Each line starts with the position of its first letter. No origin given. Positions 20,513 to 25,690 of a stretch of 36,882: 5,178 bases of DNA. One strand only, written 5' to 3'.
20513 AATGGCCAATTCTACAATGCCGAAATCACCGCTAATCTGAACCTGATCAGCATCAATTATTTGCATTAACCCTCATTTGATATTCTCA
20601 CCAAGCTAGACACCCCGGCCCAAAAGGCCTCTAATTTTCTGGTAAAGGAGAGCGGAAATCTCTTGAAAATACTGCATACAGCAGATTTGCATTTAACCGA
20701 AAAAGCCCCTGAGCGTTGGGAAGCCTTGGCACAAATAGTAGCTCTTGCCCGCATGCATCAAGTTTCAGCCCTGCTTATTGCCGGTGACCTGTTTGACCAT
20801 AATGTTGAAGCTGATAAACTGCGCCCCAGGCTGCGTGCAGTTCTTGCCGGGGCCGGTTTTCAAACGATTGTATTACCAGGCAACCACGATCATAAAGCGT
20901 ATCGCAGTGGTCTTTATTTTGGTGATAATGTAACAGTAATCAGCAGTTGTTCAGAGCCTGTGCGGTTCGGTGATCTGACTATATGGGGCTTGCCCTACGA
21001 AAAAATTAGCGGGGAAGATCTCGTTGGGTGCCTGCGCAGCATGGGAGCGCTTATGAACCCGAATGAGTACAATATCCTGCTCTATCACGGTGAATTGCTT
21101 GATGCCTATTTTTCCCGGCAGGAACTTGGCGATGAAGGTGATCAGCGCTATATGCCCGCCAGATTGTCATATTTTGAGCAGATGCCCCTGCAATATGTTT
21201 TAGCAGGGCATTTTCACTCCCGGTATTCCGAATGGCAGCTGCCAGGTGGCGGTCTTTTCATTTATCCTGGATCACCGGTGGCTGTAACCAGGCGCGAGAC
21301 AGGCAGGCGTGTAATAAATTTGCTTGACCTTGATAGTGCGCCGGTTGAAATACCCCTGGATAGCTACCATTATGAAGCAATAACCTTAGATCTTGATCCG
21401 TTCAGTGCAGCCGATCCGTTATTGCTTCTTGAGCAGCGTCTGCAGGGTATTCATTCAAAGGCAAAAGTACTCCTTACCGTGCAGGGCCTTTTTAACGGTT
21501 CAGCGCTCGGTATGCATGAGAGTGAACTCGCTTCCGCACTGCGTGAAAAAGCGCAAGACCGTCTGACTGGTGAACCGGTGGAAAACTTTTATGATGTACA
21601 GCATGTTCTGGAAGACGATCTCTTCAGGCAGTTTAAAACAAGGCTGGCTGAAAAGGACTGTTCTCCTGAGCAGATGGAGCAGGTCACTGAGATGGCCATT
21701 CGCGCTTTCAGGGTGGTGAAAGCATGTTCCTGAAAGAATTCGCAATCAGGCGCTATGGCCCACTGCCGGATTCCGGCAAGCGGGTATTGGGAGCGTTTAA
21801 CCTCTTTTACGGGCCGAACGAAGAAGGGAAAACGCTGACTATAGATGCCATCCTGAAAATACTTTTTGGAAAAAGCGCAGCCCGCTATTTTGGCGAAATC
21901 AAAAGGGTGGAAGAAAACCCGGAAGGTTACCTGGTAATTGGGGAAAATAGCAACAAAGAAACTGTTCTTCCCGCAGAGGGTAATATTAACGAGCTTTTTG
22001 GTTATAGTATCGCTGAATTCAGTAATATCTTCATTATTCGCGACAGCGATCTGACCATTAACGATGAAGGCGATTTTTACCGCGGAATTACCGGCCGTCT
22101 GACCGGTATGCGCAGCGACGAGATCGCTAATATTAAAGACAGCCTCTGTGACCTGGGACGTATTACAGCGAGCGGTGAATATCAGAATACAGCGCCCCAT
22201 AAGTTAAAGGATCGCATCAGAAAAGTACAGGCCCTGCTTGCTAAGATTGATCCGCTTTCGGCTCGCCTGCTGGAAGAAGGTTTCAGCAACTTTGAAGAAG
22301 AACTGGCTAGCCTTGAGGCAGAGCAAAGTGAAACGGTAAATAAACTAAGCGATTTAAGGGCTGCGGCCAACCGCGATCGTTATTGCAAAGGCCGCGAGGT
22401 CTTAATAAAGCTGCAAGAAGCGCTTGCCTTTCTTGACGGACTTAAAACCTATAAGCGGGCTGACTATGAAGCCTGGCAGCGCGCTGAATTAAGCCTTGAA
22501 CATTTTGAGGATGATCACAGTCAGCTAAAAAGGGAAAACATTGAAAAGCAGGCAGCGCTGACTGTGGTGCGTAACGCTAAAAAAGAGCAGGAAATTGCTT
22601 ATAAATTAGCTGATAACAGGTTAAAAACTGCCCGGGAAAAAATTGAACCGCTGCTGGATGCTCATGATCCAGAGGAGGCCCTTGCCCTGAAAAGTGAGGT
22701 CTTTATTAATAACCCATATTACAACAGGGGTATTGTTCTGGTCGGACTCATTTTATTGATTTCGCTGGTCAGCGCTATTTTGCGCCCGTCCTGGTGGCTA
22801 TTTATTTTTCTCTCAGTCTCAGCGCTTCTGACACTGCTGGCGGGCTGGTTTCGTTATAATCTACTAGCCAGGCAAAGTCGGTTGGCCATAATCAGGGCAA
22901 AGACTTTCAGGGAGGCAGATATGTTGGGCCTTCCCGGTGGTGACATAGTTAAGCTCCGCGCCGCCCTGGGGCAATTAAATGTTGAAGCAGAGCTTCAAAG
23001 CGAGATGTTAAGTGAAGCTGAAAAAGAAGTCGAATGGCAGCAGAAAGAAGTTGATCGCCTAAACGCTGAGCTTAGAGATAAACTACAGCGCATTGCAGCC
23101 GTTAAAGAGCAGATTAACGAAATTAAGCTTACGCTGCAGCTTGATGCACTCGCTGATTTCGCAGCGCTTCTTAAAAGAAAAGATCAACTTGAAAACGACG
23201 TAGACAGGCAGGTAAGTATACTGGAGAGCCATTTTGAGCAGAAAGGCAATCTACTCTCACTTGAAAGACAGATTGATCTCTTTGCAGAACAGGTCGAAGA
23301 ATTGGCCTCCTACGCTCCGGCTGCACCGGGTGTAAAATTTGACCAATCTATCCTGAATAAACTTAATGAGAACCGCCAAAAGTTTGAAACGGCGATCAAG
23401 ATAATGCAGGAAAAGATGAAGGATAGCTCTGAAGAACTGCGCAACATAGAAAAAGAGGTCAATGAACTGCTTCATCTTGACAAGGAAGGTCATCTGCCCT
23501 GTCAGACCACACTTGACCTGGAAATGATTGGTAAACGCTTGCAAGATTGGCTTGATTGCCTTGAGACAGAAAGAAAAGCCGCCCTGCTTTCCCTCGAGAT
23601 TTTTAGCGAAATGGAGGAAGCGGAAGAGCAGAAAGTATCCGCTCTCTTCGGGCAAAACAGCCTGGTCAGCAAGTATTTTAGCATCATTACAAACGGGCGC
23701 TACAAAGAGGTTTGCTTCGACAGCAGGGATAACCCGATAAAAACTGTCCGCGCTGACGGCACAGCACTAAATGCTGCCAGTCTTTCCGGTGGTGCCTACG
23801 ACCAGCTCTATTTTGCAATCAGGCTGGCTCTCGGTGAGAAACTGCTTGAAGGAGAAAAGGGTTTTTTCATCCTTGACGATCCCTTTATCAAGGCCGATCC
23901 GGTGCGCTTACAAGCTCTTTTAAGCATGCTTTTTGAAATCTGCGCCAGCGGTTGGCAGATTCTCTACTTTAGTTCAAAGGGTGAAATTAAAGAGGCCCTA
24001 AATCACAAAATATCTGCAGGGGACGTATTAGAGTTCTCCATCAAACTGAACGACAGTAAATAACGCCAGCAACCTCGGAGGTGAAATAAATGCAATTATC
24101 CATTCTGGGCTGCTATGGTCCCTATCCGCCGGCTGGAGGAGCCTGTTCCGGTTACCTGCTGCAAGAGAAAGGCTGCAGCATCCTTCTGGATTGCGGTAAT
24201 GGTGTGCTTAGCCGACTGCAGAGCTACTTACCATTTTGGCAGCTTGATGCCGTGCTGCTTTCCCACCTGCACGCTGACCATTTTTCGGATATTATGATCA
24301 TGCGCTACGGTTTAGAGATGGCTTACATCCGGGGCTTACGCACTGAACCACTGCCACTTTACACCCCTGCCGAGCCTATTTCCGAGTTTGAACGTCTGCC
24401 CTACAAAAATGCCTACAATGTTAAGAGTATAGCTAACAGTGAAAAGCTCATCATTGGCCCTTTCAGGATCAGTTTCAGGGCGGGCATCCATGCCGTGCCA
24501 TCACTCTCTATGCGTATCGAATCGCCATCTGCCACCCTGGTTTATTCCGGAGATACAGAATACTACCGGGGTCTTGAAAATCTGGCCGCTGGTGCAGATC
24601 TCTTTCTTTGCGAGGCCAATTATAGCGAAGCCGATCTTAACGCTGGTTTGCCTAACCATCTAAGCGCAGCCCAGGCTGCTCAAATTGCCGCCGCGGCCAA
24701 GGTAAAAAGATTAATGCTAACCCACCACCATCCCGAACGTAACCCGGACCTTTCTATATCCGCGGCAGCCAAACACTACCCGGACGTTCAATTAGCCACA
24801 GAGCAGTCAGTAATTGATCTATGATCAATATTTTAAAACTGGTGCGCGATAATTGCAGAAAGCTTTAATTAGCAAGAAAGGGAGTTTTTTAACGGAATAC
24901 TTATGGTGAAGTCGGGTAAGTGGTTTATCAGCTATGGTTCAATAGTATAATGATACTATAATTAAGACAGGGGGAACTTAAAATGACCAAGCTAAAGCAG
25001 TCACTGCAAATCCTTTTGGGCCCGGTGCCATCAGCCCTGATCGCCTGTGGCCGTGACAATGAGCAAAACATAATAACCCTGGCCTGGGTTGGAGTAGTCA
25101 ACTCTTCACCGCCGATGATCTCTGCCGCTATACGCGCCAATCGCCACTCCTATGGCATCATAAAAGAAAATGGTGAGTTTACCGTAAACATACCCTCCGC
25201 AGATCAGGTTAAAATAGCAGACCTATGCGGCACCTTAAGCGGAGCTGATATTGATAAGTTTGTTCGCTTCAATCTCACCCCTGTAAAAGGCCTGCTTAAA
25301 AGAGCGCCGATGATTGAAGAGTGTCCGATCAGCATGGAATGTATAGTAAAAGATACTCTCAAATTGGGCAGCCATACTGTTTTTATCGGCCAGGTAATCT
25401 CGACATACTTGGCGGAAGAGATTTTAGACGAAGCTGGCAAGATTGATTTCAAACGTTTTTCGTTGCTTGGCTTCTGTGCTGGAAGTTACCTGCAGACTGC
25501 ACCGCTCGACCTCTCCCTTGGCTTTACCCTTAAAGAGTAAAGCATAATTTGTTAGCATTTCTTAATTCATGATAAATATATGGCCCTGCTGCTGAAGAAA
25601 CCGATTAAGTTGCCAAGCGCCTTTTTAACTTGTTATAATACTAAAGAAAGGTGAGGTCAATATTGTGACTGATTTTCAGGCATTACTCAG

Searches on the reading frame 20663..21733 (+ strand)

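Call 8: search_protein_families(library=pfam, proteins=[window:20663-21733:+], max_evalue=0.00001)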
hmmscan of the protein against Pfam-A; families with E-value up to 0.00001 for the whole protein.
window:20663-21733:+ (356 aa): 2 families
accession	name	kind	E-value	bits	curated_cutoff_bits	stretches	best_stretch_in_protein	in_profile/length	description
PF00149.33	Metallophos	-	1.3e-13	52.2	21.5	1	1-186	1-190/191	Calcineurin-like phosphoesterase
PF12850.12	Metallophos_2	-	5e-10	40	27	1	1-214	1-144/154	Calcineurin-like phosphoesterase superfamily domain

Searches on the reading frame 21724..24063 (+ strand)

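Call 8: search_protein_families(library=pfam, proteins=[window:21724-24063:+], max_evalue=0.00001)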
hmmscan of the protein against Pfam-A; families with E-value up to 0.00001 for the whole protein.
window:21724-24063:+ (779 aa): 0 families

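Call 65: search_protein_families(library=pfam, proteins=[window:21724-24063:+], max_evalue=0.0001)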
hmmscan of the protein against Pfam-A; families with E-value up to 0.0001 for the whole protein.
window:21724-24063:+ (779 aa): 1 family
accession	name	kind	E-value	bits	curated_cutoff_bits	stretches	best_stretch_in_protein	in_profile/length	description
PF13514.12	AAA_27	-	9.9e-05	22.5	22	0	1-50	1-53/206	AAA domain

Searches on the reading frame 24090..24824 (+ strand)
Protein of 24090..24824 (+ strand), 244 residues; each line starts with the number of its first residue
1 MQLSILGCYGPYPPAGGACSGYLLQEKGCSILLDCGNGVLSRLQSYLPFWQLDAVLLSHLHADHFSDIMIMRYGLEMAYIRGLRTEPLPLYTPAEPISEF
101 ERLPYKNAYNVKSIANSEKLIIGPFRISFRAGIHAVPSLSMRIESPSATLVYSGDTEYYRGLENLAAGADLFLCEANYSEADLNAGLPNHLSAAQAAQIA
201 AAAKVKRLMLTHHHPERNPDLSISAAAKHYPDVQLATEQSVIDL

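Call 8: search_protein_families(library=pfam, proteins=[window:24090-24824:+], max_evalue=0.00001)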
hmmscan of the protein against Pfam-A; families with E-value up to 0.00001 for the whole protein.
window:24090-24824:+ (244 aa): 2 families
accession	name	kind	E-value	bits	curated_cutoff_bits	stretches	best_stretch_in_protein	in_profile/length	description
PF12706.13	Lactamase_B_2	-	5e-22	78.9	27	1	31-213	3-200/200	Beta-lactamase superfamily domain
PF00753.33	Lactamase_B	-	1.1e-16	61.8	22.7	1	17-174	4-168/196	Metallo-beta-lactamase superfamily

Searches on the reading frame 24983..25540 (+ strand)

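Call 8: search_protein_families(library=pfam, proteins=[window:24983-25540:+], max_evalue=0.00001)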
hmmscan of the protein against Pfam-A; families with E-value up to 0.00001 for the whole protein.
window:24983-25540:+ (185 aa): 1 family
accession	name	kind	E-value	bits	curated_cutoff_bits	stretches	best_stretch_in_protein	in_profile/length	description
PF01613.24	Flavin_Reduct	-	5.1e-32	111.6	27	1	15-150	6-140/153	Flavin reductase like domain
